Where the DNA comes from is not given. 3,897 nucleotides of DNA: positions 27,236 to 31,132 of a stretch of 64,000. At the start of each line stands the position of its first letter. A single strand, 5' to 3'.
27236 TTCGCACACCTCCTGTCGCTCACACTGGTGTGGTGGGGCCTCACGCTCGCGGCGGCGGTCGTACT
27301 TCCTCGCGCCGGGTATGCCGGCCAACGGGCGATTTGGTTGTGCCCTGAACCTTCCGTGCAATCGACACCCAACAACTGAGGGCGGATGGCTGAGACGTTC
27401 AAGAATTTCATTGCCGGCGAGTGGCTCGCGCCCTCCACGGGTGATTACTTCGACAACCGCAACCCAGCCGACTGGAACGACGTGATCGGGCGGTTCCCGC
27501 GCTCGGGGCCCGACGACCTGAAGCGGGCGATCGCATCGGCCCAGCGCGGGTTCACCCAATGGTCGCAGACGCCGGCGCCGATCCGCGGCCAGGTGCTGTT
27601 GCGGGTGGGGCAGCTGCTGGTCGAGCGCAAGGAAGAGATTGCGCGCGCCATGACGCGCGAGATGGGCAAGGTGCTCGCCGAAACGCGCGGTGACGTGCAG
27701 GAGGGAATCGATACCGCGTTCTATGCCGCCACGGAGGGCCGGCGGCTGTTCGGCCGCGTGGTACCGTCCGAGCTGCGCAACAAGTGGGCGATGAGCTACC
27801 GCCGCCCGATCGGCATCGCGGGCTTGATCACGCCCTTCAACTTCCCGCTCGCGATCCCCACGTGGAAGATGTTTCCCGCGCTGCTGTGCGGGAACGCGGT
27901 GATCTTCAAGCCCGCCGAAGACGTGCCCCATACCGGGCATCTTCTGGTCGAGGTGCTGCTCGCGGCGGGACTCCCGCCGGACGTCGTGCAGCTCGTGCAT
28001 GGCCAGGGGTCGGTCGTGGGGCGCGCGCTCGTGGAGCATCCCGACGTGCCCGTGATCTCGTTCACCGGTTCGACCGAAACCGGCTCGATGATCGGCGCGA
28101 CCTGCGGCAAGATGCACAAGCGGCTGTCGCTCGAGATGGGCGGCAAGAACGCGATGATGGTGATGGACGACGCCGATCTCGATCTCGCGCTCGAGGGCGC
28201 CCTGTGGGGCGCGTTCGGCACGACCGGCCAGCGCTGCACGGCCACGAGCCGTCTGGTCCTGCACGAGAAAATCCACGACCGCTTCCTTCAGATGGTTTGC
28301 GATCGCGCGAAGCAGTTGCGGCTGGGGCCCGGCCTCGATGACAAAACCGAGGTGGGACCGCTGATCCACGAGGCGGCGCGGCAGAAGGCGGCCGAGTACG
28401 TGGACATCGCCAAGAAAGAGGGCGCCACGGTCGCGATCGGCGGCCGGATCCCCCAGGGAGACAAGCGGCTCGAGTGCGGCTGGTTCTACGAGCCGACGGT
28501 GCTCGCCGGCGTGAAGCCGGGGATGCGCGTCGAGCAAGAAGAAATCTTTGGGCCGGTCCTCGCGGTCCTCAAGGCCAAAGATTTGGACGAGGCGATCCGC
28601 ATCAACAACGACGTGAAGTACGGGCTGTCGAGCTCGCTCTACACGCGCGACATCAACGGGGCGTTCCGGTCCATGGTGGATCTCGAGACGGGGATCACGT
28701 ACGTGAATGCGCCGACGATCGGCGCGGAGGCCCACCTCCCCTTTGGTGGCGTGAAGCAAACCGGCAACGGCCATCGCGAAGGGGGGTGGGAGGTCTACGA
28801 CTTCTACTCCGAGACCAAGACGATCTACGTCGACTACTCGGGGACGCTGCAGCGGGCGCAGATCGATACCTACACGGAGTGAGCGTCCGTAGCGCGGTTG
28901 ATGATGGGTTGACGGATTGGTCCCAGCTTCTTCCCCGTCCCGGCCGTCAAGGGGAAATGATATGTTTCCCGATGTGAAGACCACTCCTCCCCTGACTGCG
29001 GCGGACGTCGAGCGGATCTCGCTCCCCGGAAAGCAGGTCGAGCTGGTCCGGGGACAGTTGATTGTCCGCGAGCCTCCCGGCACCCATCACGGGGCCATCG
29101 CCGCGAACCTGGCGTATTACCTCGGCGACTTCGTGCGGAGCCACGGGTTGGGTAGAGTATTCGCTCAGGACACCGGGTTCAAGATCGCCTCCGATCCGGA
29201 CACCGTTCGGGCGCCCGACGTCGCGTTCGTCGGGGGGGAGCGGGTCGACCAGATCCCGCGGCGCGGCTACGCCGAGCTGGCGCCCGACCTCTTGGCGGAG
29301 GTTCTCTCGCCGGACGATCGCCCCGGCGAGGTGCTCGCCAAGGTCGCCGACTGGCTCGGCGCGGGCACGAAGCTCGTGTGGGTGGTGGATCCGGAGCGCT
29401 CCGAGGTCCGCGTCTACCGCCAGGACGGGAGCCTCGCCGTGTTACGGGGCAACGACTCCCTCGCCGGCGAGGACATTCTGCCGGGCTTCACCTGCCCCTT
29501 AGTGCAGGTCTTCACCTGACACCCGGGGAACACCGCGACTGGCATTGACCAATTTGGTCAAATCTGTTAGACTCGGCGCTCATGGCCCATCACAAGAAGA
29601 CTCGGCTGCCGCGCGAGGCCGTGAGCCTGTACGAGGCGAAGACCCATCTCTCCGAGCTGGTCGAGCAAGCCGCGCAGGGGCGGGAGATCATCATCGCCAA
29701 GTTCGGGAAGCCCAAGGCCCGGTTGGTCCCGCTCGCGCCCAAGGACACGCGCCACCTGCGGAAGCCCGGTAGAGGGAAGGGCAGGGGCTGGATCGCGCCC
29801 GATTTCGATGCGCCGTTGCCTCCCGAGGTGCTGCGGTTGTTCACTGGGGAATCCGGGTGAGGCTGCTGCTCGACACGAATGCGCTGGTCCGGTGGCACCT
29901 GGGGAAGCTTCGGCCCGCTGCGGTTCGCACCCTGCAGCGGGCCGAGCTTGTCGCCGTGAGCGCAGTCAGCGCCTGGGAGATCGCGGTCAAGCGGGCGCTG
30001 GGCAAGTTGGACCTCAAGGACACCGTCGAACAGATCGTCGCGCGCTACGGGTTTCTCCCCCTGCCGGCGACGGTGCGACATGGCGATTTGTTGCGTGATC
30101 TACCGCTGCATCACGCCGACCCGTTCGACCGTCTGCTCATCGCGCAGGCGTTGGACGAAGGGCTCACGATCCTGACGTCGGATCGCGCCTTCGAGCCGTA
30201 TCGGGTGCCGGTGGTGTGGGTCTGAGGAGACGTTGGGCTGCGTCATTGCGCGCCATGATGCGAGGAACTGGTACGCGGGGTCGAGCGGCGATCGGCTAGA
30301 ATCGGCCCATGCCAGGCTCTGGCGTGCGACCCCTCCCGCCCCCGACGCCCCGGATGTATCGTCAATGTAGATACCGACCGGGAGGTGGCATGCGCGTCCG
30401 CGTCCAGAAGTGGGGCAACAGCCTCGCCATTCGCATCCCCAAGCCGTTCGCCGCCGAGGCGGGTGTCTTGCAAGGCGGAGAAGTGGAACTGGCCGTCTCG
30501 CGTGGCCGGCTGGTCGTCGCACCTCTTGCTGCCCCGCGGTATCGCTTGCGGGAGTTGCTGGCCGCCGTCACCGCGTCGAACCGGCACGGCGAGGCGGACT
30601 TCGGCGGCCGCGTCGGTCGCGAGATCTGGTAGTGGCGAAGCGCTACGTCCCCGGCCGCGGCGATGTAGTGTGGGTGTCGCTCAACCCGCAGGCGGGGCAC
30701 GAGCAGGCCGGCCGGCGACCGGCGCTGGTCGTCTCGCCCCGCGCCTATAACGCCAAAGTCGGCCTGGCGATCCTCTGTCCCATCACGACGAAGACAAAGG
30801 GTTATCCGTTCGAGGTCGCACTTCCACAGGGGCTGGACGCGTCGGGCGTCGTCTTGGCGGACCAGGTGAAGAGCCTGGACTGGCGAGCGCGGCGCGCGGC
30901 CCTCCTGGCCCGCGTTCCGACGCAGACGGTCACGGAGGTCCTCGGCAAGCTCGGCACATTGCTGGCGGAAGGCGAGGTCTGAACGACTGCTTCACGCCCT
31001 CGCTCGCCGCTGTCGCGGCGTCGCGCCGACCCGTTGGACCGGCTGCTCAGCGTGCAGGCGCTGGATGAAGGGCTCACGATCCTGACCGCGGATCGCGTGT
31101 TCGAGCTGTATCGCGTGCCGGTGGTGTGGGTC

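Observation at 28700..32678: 3.6-kb TA/Uma2 islet flanked by an intact aldehyde dehydrogenase 3-prime end and a diverged displaced copy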

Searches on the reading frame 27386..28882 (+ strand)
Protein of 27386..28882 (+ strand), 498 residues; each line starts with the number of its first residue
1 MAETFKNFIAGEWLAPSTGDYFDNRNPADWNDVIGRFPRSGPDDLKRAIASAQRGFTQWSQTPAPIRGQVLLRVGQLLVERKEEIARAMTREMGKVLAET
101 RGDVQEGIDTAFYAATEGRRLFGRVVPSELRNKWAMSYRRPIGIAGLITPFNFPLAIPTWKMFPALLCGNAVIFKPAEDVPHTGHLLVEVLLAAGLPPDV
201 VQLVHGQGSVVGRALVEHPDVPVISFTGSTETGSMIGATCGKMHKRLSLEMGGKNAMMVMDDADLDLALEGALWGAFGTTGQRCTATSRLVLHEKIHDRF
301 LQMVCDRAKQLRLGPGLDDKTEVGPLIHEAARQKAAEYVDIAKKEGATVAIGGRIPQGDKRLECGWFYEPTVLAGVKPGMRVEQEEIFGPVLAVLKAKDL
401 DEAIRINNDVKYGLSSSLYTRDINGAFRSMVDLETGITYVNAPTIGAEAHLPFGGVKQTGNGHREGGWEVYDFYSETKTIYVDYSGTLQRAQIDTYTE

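Call 4: search_protein_families(library=pfam, proteins=[window:27386-28882:+], max_evalue=0.01)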
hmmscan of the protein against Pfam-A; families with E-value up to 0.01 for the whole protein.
window:27386-28882:+ (498 aa): 2 families
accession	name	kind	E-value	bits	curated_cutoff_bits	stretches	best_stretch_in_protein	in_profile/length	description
PF00171.27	Aldedh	-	4.3e-164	546.9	23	1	13-480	1-461/461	Aldehyde dehydrogenase family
PF05893.19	LuxC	-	0.00096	18.6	21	1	135-264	82-211/401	Acyl-CoA reductase (LuxC)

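Call 11: find_related_loci(query=window:27386-28882:+, collection=genome_contigs, flank=10000)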
Query window:27386-28882:+ (498 aa) in genome_contigs; peptide patterns used: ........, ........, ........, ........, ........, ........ (x = any residue, [..] = any of these).
599 stretches matched a pattern (row limit reached: there are more); 591 encode a relative of the query (tblastn E <= 1e-3); the best 80 are kept; 80 distinct loci.
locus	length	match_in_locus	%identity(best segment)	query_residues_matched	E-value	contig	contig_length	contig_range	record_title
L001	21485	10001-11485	92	1-495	0e+0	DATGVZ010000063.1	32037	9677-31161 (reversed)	MAG TPA_asm: Gemmatimonadales bacterium isolate SMAG_U10569 k141_1513767, whole genome shotgun sequence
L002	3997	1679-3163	88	1-495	0e+0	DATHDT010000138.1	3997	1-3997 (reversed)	MAG TPA_asm: Gemmatimonadales bacterium isolate SMAG_U12401 k141_41640, whole genome shotgun sequence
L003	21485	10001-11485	91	1-495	0e+0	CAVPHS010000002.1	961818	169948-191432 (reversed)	MAG: uncultured Gemmatimonadales bacterium isolate MFD10007.bin.1.48 genome assembly, contig: contig_42972, whole genome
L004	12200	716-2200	90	1-495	0e+0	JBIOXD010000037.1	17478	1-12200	MAG: Gemmatimonadales bacterium isolate MAG065 k127_2095417, whole genome shotgun sequence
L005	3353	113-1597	91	1-495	0e+0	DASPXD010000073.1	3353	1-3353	MAG TPA_asm: Gemmatimonadales bacterium isolate SMAG_U11558 k141_784283, whole genome shotgun sequence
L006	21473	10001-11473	91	5-495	0e+0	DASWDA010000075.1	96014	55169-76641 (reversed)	MAG TPA_asm: Gemmatimonadales bacterium isolate SMAG_U2723 k141_1083290, whole genome shotgun sequence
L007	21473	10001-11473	91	5-495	0e+0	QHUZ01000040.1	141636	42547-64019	MAG: Gemmatimonadetes bacterium isolate AG16 14_0903_16_40cm_scaffold_524_curated, whole genome shotgun sequence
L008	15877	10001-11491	89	1-497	0e+0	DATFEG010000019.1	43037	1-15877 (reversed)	MAG TPA_asm: Gemmatimonadales bacterium isolate SMAG_U8601 k141_1011178, whole genome shotgun sequence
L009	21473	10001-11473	92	5-495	0e+0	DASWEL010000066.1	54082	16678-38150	MAG TPA_asm: Gemmatimonadales bacterium isolate SMAG_U2761 k141_1939579, whole genome shotgun sequence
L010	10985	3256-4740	89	1-495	0e+0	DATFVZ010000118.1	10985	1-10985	MAG TPA_asm: Gemmatimonadales bacterium isolate SMAG_U9477 k141_12846693, whole genome shotgun sequence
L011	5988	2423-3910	88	1-496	0e+0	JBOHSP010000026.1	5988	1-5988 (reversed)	MAG: Gemmatimonadales bacterium isolate M3-S_metawrap_bin.258 k127_3227858, whole genome shotgun sequence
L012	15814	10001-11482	88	2-495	0e+0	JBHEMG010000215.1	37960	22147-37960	MAG: Gemmatimonadales bacterium isolate S2_bin.9.orig S2_k141_2481586, whole genome shotgun sequence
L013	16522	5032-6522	85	1-498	0e+0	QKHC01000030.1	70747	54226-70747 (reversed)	MAG: Gemmatimonadetes bacterium isolate SZUA-544 scaffold_2467, whole genome shotgun sequence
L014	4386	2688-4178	85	1-498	0e+0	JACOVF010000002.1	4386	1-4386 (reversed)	MAG: Gemmatimonadetes bacterium isolate NC_groundwater_93_Ag_S2p5_70_173 S_2p5_S6_170907_scaffold_21071, whole genome sh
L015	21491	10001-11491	86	1-498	0e+0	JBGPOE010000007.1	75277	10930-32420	MAG: Gemmatimonadota bacterium isolate OBJ_0618_7090110_199 k141_8102660_length_75277_cov_30.9628, whole genome shotgun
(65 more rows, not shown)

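Call 16: find_encoding_contigs(protein=window:27386-28882:+, flank=10000, max_places=10)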
Protein window:27386-28882:+ (498 aa): no gene with exactly this product is on record in the collection.

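Call 44: search_protein_families(library=pfam, alignment_id=A4, max_evalue=0.00001)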
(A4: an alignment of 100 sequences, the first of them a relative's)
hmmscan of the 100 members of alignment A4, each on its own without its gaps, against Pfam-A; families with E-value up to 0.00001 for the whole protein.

A. member 1, L001:12227-13876:+ (550 aa): 1 family
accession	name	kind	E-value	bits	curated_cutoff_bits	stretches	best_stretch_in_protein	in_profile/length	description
PF00291.31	PALP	-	9.4e-62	209.4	35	1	211-515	2-295/295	Pyridoxal-phosphate dependent enzyme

B. families by the number of members that match (of 100 scanned): 27 families (the first 25 are shown)
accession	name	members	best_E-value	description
PF10502.14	Peptidase_S26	9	4.9e-53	Signal peptidase, peptidase S26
PF04542.20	Sigma70_r2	9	1.1e-20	Sigma-70 region 2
PF04539.22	Sigma70_r3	9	1.2e-20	Sigma-70 region 3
PF04545.22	Sigma70_r4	9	5.3e-20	Sigma-70, region 4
PF00140.25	Sigma70_r1_2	9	1.6e-13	Sigma-70 factor, region 1.2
PF00919.26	UPF0004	6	5.1e-23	Uncharacterized protein family UPF0004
PF04055.27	Radical_SAM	6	3.2e-21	Radical SAM superfamily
PF18693.7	TRAM_2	6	9.7e-12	TRAM domain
PF00291.31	PALP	5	1.5e-66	Pyridoxal-phosphate dependent enzyme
PF00288.32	GHMP_kinases_N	5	8.1e-17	GHMP kinases N terminal domain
PF08544.19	GHMP_kinases_C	5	2.4e-08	GHMP kinases C terminal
PF00899.27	ThiF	3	5.4e-86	ThiF family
PF00581.25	Rhodanese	3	6.3e-21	Rhodanese-like domain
PF02548.21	Pantoate_transf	2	3.4e-98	Ketopantoate hydroxymethyltransferase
PF01339.22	CheB_methylest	2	3.3e-65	CheB methylesterase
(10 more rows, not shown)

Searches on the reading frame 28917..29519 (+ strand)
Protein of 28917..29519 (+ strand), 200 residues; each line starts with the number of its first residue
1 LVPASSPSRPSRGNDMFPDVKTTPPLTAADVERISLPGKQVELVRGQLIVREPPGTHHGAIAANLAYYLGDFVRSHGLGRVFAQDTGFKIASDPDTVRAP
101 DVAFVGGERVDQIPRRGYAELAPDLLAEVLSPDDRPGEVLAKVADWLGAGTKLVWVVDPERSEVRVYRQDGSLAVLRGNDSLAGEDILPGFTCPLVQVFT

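Call 4: search_protein_families(library=pfam, proteins=[window:28917-29519:+], max_evalue=0.01)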
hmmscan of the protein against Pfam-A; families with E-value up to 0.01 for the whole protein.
window:28917-29519:+ (200 aa): 1 family
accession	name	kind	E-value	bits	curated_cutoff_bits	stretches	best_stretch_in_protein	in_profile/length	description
PF05685.18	Uma2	-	7.3e-35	120.4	27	1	36-194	10-170/172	Putative restriction endonuclease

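Call 61: search_protein_families(library=padloc, proteins=[window:28917-29519:+], max_evalue=0.001)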
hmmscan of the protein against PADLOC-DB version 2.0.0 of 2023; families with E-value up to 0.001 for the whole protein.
window:28917-29519:+ (200 aa): 2 families
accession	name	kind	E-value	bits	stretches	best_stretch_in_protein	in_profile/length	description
PDLC04833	PDC-S03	-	1.5e-15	55.2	1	39-169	38-171/207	-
PDLC04832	PDC-S03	-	3.5e-13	47.7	1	39-199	23-186/188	-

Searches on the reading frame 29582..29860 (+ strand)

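Call 4: search_protein_families(library=pfam, proteins=[window:29582-29860:+], max_evalue=0.01)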
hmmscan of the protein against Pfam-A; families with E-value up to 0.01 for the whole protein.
window:29582-29860:+ (92 aa): 1 family
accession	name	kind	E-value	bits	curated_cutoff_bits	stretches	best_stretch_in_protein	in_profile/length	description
PF02604.26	PhdYeFM_antitox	-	2.7e-09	37.1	29.8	1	13-51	3-42/74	Antitoxin Phd_YefM, type II toxin-antitoxin system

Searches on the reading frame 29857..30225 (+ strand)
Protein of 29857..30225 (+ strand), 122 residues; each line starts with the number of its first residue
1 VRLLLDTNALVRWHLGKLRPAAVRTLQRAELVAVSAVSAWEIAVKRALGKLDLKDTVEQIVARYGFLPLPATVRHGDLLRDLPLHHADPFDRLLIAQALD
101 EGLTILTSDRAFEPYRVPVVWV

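Call 4: search_protein_families(library=pfam, proteins=[window:29857-30225:+], max_evalue=0.01)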
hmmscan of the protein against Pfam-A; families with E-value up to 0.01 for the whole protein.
window:29857-30225:+ (122 aa): 2 families
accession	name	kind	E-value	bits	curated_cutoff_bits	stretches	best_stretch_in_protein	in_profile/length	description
PF01850.27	PIN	-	1.9e-14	54.8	23.6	1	4-113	2-115/120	PIN domain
PF13470.12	PIN_3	-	0.0065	17.7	27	1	2-110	1-114/115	PIN domain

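Call 61: search_protein_families(library=padloc, proteins=[window:29857-30225:+], max_evalue=0.001)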
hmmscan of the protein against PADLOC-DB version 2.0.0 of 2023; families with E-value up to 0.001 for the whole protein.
window:29857-30225:+ (122 aa): 0 families

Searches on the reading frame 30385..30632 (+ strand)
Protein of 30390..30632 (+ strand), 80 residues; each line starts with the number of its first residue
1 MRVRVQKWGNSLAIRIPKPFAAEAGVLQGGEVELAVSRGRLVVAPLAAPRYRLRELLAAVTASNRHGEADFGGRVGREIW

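Call 4: search_protein_families(library=pfam, proteins=[window:30385-30632:+], max_evalue=0.01)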
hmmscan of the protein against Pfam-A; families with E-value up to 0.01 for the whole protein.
window:30385-30632:+ (82 aa): 0 families

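Call 60: search_protein_families(library=pfam, proteins=[window:30390-30632:+], max_evalue=0.001)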
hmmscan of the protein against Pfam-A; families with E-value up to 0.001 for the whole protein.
window:30390-30632:+ (80 aa): 1 family
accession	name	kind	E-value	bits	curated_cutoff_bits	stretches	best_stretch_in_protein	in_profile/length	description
PF04014.23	MazE_antitoxin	-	2.9e-11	43.6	24.7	1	5-47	1-44/48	Antidote-toxin recognition MazE, bacterial antitoxin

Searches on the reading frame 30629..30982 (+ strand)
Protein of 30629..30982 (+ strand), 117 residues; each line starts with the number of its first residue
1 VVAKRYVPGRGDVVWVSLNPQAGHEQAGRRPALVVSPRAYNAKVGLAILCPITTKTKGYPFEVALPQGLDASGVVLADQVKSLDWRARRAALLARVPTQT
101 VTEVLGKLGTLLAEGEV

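Call 4: search_protein_families(library=pfam, proteins=[window:30629-30982:+], max_evalue=0.01)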
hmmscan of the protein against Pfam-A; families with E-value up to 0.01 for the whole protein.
window:30629-30982:+ (117 aa): 1 family
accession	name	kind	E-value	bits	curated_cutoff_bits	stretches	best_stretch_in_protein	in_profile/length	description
PF02452.23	PemK_toxin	-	2.1e-28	99.1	23.1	1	10-111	2-108/109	PemK-like, MazF-like toxin of type II toxin-antitoxin system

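Call 61: search_protein_families(library=padloc, proteins=[window:30629-30982:+], max_evalue=0.001)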
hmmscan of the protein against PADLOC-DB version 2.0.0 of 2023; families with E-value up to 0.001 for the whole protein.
window:30629-30982:+ (117 aa): 0 families
